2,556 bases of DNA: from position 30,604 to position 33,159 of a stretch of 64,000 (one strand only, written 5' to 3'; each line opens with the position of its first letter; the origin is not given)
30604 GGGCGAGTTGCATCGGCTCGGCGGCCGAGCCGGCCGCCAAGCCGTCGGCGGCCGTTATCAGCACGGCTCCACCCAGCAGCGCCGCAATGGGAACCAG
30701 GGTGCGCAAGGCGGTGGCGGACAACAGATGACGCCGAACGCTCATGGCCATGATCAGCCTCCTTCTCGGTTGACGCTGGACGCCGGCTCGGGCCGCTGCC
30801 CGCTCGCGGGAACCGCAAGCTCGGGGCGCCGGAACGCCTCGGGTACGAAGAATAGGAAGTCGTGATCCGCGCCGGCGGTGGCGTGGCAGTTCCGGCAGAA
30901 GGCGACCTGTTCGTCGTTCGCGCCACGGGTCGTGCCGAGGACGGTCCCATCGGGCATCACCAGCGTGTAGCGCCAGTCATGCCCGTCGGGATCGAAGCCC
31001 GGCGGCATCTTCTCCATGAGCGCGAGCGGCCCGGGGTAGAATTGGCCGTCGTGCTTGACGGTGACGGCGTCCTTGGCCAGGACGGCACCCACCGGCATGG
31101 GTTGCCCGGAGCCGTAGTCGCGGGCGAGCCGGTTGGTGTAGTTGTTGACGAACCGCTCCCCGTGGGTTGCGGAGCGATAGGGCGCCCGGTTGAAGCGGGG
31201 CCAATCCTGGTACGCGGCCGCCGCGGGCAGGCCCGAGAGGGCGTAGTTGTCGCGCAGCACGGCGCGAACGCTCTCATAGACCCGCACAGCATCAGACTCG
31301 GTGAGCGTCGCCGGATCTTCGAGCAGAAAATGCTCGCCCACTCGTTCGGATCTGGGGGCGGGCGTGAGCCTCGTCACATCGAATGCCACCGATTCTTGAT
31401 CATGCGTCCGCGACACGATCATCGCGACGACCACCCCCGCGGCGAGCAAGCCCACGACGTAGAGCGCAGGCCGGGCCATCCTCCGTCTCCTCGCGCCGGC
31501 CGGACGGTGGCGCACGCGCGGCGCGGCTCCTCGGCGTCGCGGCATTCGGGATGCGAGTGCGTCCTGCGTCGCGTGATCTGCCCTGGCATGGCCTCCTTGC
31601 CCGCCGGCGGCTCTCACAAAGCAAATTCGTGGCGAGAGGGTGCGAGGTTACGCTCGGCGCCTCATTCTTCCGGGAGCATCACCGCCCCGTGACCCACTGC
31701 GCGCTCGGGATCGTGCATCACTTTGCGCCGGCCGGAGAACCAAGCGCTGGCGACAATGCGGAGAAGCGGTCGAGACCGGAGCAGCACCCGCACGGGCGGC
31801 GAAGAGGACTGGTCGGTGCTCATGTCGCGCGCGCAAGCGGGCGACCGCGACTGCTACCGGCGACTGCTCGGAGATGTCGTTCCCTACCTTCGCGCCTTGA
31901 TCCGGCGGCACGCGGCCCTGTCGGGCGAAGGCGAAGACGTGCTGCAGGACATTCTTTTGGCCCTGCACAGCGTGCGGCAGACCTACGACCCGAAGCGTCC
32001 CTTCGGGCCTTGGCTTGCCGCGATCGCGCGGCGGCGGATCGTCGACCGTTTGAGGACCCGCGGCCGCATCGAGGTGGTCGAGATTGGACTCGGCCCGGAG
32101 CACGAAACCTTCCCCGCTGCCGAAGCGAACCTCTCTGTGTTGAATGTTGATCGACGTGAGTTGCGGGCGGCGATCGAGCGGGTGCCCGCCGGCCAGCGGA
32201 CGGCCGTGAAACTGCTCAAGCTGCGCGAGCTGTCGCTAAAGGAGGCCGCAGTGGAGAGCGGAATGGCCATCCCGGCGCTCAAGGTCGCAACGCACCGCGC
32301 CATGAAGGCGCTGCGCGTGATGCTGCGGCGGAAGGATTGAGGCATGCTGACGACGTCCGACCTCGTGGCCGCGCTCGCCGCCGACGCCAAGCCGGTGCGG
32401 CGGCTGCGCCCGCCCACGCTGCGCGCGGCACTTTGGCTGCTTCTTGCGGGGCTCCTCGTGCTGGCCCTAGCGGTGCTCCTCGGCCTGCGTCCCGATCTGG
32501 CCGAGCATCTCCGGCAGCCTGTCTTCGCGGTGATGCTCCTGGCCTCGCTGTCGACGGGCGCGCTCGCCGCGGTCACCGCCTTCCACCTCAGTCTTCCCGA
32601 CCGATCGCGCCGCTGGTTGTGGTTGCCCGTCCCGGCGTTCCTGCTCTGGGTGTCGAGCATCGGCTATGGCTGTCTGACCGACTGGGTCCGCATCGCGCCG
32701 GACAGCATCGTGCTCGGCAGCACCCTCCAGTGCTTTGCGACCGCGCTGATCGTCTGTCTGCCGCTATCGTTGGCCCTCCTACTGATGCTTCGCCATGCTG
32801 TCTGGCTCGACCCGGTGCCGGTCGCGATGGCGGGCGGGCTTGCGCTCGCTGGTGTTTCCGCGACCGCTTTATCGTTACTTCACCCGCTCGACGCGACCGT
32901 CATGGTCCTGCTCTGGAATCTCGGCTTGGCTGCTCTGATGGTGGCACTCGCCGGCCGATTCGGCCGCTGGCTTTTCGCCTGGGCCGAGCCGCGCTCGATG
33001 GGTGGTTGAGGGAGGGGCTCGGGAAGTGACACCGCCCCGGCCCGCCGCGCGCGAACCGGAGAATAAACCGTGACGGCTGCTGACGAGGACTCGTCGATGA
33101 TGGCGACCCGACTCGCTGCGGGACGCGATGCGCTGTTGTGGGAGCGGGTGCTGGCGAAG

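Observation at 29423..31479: Two-gene P460-like operon; one member is a LysM fusion with 17 [N/S]PC cysteine repeats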

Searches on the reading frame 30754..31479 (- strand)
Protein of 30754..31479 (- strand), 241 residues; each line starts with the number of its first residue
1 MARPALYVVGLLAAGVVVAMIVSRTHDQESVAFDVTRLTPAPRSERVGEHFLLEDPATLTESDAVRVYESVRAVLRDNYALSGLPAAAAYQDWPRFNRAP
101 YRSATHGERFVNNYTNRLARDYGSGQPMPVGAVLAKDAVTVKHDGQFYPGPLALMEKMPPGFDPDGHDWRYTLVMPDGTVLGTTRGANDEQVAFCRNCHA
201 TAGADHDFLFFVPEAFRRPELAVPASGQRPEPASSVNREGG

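Call 3: search_protein_families(library=pfam, proteins=[window:30754-31479:-], max_evalue=1)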
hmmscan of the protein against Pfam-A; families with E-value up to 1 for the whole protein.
window:30754-31479:- (241 aa): 1 family
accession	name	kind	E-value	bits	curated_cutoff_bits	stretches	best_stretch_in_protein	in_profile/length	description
PF16694.10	Cytochrome_P460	-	4.2e-07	30.8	27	1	89-210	3-124/125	Cytochrome P460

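Call 4: search_protein_families(library=ncbifam, proteins=[window:30754-31479:-], max_evalue=1)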
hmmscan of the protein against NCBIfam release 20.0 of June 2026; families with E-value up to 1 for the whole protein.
window:30754-31479:- (241 aa): 0 families

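Call 26: search_solved_structures(query=window:30757-31479:-, max_evalue=10, show_alignments=3)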
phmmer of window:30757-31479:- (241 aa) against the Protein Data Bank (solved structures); distinct sequences matched with E-value up to 10: 2.
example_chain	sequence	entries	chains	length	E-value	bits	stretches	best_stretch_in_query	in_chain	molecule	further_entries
4ow4_A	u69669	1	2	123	0.011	18.5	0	169-193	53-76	Beta-terfoil designed by folding nucleus symmetric expansion (""Phifoil"")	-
6hiu_B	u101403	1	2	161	0.94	12.1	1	73-211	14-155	Cytochrome P460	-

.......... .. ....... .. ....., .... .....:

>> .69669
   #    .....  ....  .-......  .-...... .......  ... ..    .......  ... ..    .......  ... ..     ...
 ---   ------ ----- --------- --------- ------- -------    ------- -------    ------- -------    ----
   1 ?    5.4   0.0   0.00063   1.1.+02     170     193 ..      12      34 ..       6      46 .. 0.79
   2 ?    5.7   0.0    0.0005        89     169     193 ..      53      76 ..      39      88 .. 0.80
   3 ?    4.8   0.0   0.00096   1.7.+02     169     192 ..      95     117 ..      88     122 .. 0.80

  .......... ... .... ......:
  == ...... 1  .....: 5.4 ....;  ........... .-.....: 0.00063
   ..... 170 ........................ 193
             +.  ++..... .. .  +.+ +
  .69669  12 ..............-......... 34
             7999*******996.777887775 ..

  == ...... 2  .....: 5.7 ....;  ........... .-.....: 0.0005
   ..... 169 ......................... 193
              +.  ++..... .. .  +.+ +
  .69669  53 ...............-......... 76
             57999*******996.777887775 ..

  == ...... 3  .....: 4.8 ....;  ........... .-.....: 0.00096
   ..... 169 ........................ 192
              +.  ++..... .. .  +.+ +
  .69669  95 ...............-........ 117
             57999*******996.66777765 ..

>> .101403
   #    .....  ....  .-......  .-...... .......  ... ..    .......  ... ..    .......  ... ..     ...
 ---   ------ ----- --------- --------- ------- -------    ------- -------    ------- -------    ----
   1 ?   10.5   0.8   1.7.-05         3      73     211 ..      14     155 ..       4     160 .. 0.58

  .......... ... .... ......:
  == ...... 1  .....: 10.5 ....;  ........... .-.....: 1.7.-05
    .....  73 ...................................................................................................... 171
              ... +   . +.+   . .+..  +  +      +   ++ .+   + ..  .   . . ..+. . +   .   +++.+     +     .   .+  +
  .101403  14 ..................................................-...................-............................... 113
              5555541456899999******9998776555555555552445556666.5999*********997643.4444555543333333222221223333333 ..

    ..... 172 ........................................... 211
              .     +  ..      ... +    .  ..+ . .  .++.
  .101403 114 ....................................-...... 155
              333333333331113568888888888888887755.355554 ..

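Call 33: find_homologous_proteins(query=window:30757-31479:-, max_evalue=0.001)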
Query window:30757-31479:- (241 aa): 57 proteins with E <= 0.001 among 5326 candidates.
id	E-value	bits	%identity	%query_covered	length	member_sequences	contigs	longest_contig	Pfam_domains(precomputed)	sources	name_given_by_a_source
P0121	2.8e-160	549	100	100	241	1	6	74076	PF16694.11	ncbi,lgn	ncbi:MAG: cytochrome P460 family protein [Geminicoccaceae bacterium]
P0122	3.1e-99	349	71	92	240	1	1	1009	PF16694.11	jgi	jgi:hypothetical protein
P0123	1.6e-74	268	58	94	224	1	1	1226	PF16694.11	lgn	-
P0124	1.9e-72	262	67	72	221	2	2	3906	PF16694.11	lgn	-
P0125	2.9e-67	245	56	88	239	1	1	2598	PF16694.11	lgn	-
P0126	1.1e-66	243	55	88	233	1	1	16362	PF16694.11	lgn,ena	-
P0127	2.8e-60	222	55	74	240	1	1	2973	PF16694.11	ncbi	-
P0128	7.9e-60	220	51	90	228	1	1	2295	PF16694.11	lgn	-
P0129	1.6e-57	213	55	71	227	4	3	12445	PF16694.11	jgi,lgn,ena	-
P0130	8.3e-57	210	56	74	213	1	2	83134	PF16694.11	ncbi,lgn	ncbi:MAG: cytochrome P460 family protein [Pseudomonadota bacterium]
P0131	2.0e-56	209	45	93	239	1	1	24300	-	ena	-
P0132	2.6e-55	206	51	72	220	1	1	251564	PF16694.11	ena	-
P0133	3.9e-55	205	50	87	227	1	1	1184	PF16694.11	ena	-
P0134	1.0e-54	204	45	92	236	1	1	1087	PF16694.11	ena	-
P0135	1.0e-54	204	52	70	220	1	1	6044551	PF16694.11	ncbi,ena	-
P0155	1.2e-51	194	51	70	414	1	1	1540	PF00211.26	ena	-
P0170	5.6e-45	172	48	71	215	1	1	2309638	PF16694.11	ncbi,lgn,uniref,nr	ncbi:cytochrome P460 family protein [Oceanibacterium hippocampi]|uniref:Cytochrome P460 domain-conta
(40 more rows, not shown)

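Call 34: find_encoding_contigs(protein=P0121, flank=6000, max_places=4)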
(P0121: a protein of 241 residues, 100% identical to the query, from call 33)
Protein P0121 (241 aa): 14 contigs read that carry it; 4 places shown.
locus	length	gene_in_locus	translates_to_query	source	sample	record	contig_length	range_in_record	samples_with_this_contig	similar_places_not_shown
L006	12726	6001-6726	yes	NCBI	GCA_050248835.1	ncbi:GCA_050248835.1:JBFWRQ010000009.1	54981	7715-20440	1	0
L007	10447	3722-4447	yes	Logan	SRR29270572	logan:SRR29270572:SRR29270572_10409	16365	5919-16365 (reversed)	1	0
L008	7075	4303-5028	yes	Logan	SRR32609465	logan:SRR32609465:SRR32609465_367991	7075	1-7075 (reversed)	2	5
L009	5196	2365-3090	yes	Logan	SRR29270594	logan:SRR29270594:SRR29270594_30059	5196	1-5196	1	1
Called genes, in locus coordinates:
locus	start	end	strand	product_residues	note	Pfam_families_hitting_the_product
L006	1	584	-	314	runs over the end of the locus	-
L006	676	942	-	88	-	-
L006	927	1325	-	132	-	-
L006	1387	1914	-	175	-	PF08534:Redoxin, PF00578:AhpC-TSA, PF00085:Thioredoxin (faint), PF13905:Thioredoxin_8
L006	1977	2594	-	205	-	PF00578:AhpC-TSA, PF08534:Redoxin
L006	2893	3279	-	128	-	-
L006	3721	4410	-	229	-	PF22308:DUF6969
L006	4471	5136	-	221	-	PF06532:NrsF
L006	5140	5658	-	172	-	PF04542:Sigma70_r2, PF08281:Sigma70_r4_2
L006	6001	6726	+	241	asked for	PF16694:Cytochrome_P460 (weak)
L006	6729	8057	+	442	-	-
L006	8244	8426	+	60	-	PF06532:NrsF (weak)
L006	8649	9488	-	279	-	PF04116:FA_hydroxylase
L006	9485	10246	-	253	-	PF00005:ABC_tran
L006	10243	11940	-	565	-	-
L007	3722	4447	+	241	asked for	PF16694:Cytochrome_P460 (weak)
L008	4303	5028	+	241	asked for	PF16694:Cytochrome_P460 (weak)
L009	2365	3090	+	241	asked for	PF16694:Cytochrome_P460 (weak)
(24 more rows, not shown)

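Call 36: find_encoding_contigs(protein=P0170, flank=5000, max_places=1)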
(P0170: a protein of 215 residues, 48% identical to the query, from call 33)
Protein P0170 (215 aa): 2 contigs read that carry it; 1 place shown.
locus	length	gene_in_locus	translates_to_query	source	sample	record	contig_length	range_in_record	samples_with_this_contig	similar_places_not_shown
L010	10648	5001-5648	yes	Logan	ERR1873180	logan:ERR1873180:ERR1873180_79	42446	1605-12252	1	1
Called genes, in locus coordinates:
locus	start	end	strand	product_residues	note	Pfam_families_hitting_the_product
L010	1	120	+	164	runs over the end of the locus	PF00380:Ribosomal_S9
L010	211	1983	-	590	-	PF00211:Guanylate_cyc, PF13428:TPR_14 (faint), PF00515:TPR_1 (faint), PF07719:TPR_2 (faint), PF13181:TPR_8 (faint), PF13431:TPR_17 (faint), PF13432:TPR_16 (weak), PF14559:TPR_19, +3 more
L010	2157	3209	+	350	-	PF01118:Semialdhyde_dh, PF22698:Semialdhyde_dhC_1, PF02774:Semialdhyde_dhC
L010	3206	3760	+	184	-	PF00132:Hexapep (weak), PF25084:LbH_EIF2B (weak)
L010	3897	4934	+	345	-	-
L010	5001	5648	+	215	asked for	PF16694:Cytochrome_P460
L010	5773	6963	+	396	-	PF07690:MFS_1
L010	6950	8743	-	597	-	PF07167:PhaC_N, PF00561:Abhydrolase_1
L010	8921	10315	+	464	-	PF00691:OmpA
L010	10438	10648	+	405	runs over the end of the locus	PF00155:Aminotran_1_2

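Call 37: find_encoding_contigs(protein=P0135, flank=5000, max_places=1)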
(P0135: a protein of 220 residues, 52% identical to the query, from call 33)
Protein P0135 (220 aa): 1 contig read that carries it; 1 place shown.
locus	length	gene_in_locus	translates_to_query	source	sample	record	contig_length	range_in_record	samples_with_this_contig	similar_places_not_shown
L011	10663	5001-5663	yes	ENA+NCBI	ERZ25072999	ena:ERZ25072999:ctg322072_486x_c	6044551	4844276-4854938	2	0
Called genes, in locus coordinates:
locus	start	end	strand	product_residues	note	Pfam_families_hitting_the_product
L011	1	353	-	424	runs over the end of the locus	PF00155:Aminotran_1_2, PF00266:Aminotran_5, PF01053:Cys_Met_Meta_PP (weak)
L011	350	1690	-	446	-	PF19295:SufBD_N, PF01458:SUFBD_core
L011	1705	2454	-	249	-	PF02463:SMC_N (faint), PF00005:ABC_tran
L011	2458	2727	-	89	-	-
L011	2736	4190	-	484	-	PF19295:SufBD_N, PF01458:SUFBD_core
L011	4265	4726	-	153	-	PF02082:Rrf2, PF09339:HTH_IclR (weak)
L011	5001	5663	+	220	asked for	PF16694:Cytochrome_P460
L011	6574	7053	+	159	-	PF16694:Cytochrome_P460 (weak)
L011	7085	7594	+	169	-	PF08238:Sel1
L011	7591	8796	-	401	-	PF01306:LacY_symp, PF03825:Nuc_H_symport, PF07690:MFS_1, PF12832:MFS_1_like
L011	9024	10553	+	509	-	PF06253:MTTB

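Call 38: find_encoding_contigs(protein=P0130, flank=5000, max_places=1)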
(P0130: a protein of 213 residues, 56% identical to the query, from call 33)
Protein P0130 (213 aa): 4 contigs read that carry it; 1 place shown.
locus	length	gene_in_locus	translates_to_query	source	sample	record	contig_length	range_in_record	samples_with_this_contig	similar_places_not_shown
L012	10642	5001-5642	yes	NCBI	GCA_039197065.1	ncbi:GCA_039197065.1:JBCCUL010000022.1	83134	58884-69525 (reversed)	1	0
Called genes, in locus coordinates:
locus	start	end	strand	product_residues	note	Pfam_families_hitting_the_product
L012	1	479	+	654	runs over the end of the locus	PF00999:Na_H_Exchanger, PF02254:TrkA_N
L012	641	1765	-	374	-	PF13432:TPR_16 (faint), PF13428:TPR_14 (faint), PF07719:TPR_2 (faint), PF00515:TPR_1 (faint), PF13181:TPR_8 (faint), PF13414:TPR_11 (faint), PF14559:TPR_19 (faint), PF13431:TPR_17 (faint)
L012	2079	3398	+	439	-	-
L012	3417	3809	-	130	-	PF04273:BLH_phosphatase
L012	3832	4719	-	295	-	PF00753:Lactamase_B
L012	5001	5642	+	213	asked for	PF16694:Cytochrome_P460 (weak)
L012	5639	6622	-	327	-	PF02511:Thy1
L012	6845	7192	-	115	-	-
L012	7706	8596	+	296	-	PF00701:DHDPS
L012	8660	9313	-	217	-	-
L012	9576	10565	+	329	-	PF03480:DctP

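Call 86: search_protein_families(library=pfam, proteins=[L010:3897-4931:+], max_evalue=0.01)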
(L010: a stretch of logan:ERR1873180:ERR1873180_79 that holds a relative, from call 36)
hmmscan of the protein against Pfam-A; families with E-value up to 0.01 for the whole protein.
L010:3897-4931:+ (345 aa): 1 family
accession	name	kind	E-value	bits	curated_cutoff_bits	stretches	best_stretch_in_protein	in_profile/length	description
PF16694.10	Cytochrome_P460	-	6.5e-08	33.4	27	1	213-336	4-124/125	Cytochrome P460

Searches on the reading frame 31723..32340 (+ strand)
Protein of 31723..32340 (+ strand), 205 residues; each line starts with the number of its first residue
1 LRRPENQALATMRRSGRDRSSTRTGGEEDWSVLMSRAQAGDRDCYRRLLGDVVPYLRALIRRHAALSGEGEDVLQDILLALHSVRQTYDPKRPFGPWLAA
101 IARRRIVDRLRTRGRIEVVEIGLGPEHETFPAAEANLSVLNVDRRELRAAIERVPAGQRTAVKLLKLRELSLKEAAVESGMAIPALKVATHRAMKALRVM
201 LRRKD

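Call 16: search_protein_families(library=pfam, proteins=[window:31723-32340:+], max_evalue=0.001)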
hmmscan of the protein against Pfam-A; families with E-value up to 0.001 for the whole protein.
window:31723-32340:+ (205 aa): 2 families
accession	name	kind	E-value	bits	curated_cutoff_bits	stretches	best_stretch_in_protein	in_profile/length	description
PF04542.20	Sigma70_r2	-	4.7e-11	42.8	24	1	53-115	6-70/71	Sigma-70 region 2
PF08281.18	Sigma70_r4_2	-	1.8e-07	31.1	25.7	1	144-197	1-54/54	Sigma-70, region 4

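Call 65: search_protein_families(library=ncbifam, proteins=[window:31822-32340:+], max_evalue=0.001)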
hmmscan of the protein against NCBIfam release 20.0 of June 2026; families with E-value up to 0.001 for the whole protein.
window:31822-32340:+ (172 aa): 57 families (the best 25 are shown)
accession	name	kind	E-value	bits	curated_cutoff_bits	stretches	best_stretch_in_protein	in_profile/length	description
NF009165.0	PRK12512.1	equivalog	7.9e-38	129.9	198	1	1-171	13-182/184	RNA polymerase sigma factor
NF009188.0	PRK12536.1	subfamily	1e-32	113.6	250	1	5-170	25-188/190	RNA polymerase sigma factor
NF009191.0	PRK12539.1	subfamily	8e-31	107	171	1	1-171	12-182/185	sigma-70 family RNA polymerase sigma factor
TIGR02937.1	sigma70-ECF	superfamily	1.1e-17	64.1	42.9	1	18-168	9-165/165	sigma-70 family RNA polymerase sigma factor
NF007230.0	PRK09648.1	subfamily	8.9e-16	58.2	209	1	2-170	18-191/195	RNA polymerase sigma factor ShbA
NF009166.1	PRK12513.1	equivalog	7.7e-15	55.1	206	1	1-169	13-187/193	RNA polymerase sigma factor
NF004113.0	PRK05602.1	equivalog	1.8e-14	53.9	208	1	1-171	36-204/211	RNA polymerase sigma factor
NF009172.0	PRK12519.1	subfamily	1.1e-13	51.1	222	1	34-170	53-191/194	RNA polymerase sigma factor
TIGR02985.1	Sig70_bacteroi1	subfamily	2e-13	50.9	126.4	1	12-167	3-161/162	RNA polymerase sigma-70 factor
TIGR02959.1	SigZ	equivalog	3.4e-13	49.8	168.65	1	23-168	8-148/170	RNA polymerase sigma factor SigZ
TIGR02983.1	SigE-fam_strep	subfamily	1.4e-12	47.8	141.55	1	27-169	20-159/162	SigE family RNA polymerase sigma factor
NF007228.0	PRK09646.1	subfamily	2.9e-12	46.6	226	1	2-168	22-190/194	ECF RNA polymerase sigma factor SigK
NF007215.0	PRK09637.1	equivalog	4.6e-12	46.3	212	1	23-168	14-154/181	RNA polymerase sigma factor SigZ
TIGR02989.1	Sig-70_gvs1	subfamily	6.5e-12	45.7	124.55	1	20-165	11-155/158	RNA polymerase sigma-70 factor, Rhodopirellula/Verrucomicrobium family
TIGR02950.1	SigM_subfam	subfamily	1.3e-11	44.6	147.95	1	12-167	6-157/159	RNA polymerase sigma factor, SigM family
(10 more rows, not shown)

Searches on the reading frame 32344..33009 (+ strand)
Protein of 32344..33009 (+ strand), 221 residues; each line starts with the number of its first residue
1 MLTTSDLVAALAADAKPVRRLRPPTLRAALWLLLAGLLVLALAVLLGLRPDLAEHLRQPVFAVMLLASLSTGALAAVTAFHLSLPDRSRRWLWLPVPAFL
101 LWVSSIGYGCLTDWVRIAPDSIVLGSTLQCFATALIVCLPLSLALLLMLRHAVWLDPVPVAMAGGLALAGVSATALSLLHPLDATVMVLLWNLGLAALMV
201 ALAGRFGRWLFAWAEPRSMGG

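Call 16: search_protein_families(library=pfam, proteins=[window:32344-33009:+], max_evalue=0.001)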
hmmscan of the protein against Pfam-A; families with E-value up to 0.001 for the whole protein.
window:32344-33009:+ (221 aa): 1 family
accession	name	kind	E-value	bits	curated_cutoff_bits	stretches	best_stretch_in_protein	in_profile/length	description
PF06532.16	NrsF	-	1.2e-28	100.8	26.8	1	11-213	1-204/204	Negative regulator of sigma F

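Call 65: search_protein_families(library=ncbifam, proteins=[window:32344-33009:+], max_evalue=0.001)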
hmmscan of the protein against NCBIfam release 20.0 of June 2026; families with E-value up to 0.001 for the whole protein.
window:32344-33009:+ (221 aa): 1 family
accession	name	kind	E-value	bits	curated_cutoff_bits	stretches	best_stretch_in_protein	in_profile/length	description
NF042994.1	AntiSigF_NrsF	equivalog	6e-09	35.7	300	1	3-213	2-214/214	anti-sigma-F factor NrsF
